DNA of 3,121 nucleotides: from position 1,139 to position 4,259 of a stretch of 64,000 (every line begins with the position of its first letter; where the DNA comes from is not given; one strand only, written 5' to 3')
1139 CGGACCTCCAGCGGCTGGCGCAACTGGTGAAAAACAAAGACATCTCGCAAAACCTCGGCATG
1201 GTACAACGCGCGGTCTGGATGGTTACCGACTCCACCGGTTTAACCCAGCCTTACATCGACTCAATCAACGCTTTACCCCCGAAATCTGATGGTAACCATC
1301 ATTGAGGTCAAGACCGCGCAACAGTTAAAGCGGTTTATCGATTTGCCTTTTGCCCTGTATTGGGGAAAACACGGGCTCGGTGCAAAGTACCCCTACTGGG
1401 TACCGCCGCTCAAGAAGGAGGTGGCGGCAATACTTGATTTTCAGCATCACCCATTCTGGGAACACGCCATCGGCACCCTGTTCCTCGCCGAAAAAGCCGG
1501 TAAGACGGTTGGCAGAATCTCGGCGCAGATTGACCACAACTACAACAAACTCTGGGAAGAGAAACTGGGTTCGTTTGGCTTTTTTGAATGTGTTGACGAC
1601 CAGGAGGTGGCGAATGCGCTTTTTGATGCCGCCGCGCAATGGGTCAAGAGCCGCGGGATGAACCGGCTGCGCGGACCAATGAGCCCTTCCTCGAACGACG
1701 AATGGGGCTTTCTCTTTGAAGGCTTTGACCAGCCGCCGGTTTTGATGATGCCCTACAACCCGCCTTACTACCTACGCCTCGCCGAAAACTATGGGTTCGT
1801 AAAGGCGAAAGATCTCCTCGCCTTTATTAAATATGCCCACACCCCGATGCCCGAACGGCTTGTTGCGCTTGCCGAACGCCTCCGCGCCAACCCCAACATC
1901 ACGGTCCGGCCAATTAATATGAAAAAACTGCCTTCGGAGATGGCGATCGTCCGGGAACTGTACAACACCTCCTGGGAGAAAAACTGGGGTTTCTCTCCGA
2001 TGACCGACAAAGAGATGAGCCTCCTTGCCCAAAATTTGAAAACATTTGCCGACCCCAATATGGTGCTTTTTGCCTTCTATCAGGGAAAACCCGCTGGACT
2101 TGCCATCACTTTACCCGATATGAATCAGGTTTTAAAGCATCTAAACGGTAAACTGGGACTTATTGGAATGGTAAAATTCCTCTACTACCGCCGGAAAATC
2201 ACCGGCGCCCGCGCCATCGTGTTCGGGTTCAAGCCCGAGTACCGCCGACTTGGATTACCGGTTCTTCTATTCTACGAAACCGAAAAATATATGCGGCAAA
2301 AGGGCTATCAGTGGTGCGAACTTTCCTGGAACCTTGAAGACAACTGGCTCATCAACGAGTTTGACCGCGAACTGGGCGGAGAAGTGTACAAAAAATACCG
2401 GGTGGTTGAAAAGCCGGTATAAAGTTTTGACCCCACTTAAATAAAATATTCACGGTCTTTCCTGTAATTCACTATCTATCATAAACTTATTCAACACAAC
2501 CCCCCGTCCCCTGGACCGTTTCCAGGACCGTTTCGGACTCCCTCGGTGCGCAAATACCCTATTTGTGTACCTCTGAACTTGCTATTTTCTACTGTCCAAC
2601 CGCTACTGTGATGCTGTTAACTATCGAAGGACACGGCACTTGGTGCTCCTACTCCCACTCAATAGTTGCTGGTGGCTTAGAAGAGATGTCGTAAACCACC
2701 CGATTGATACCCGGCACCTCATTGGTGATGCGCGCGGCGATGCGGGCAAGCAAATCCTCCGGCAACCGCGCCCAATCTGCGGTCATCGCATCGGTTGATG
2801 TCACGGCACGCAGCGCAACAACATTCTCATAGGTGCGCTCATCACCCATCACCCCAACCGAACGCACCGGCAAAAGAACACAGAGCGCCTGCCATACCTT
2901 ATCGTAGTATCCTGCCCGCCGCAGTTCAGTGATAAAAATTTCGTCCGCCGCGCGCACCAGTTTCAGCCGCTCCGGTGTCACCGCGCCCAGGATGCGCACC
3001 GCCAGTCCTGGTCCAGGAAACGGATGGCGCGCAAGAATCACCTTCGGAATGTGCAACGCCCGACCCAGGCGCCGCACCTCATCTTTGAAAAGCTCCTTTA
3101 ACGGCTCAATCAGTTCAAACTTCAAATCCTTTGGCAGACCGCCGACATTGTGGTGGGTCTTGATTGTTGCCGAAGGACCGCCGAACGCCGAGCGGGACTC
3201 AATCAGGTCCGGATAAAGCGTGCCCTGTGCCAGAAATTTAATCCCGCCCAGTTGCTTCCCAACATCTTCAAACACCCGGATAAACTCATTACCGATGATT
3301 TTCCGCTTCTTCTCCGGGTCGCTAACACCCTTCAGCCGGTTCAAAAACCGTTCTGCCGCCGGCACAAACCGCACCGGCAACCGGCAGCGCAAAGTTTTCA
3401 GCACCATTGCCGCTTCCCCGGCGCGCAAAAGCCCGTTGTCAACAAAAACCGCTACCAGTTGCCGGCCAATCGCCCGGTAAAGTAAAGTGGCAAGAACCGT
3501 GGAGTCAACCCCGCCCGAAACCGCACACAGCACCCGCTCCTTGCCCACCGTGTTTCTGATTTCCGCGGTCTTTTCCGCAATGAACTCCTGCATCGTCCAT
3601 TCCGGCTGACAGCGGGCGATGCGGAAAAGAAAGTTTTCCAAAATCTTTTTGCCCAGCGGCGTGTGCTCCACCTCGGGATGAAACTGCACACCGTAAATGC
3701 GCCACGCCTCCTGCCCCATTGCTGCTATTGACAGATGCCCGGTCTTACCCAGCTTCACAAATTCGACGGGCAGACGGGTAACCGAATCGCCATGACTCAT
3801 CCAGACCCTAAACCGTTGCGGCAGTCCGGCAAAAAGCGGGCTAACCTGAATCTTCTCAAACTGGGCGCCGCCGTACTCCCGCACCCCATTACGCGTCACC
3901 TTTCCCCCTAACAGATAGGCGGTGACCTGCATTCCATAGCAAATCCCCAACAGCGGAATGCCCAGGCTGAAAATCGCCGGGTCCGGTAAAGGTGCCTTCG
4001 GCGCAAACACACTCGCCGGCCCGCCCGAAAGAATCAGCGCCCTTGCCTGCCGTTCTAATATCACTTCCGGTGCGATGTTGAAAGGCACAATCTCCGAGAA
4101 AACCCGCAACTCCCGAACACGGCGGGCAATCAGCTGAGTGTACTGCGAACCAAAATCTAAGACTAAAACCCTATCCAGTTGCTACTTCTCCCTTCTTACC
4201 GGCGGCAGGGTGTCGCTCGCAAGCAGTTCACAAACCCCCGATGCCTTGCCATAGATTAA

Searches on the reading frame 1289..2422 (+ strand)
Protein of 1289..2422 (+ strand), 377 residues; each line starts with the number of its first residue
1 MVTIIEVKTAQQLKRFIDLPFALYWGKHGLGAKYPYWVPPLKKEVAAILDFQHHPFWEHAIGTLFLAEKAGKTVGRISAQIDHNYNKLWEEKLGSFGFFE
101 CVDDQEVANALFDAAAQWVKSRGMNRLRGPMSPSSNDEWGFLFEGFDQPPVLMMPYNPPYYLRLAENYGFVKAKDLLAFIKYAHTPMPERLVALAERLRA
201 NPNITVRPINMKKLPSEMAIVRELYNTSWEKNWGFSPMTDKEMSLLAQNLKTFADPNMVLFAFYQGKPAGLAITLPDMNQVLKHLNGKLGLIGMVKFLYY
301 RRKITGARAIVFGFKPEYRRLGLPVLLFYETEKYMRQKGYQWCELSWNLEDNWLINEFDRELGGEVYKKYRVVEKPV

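Call 74: search_protein_families(library=pfam, proteins=[window:1289-2422:+], max_evalue=0.0001)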
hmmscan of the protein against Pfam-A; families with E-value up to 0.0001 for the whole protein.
window:1289-2422:+ (377 aa): 1 family
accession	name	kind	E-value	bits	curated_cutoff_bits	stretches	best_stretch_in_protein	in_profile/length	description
PF00583.31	Acetyltransf_1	-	1e-06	29.4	20.7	0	221-341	4-94/116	Acetyltransferase (GNAT) family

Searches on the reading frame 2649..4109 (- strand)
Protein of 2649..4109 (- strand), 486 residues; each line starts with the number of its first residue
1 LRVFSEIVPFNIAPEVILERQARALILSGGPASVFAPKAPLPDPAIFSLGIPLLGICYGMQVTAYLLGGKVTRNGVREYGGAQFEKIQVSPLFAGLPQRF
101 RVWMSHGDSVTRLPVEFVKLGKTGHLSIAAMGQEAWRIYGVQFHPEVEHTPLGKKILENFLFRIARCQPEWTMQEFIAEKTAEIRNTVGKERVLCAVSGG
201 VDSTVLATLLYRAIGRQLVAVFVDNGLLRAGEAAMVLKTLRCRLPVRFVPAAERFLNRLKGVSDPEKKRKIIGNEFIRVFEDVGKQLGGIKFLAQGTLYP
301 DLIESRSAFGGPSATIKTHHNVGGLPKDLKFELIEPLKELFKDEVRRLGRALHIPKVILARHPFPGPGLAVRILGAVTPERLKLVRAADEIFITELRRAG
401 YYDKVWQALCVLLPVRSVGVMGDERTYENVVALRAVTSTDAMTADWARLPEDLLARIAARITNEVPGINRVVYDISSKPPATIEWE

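Call 25: search_protein_families(library=pfam, proteins=[window:2649-4109:-], max_evalue=0.001)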
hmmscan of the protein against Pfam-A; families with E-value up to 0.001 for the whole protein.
window:2649-4109:- (486 aa): 4 families
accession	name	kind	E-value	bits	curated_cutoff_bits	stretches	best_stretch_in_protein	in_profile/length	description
PF00958.27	GMP_synt_C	-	6.5e-45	151.6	27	1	395-485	2-92/92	GMP synthase C terminal domain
PF00117.34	GATase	-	5.1e-34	118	22.8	1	4-163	23-189/190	Glutamine amidotransferase class-I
PF02540.23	NAD_synthase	-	1.4e-07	31.3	21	0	187-219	15-47/242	NAD synthase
PF07722.19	Peptidase_C26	-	6.7e-06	26.5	20.5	1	47-146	102-219/219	Peptidase C26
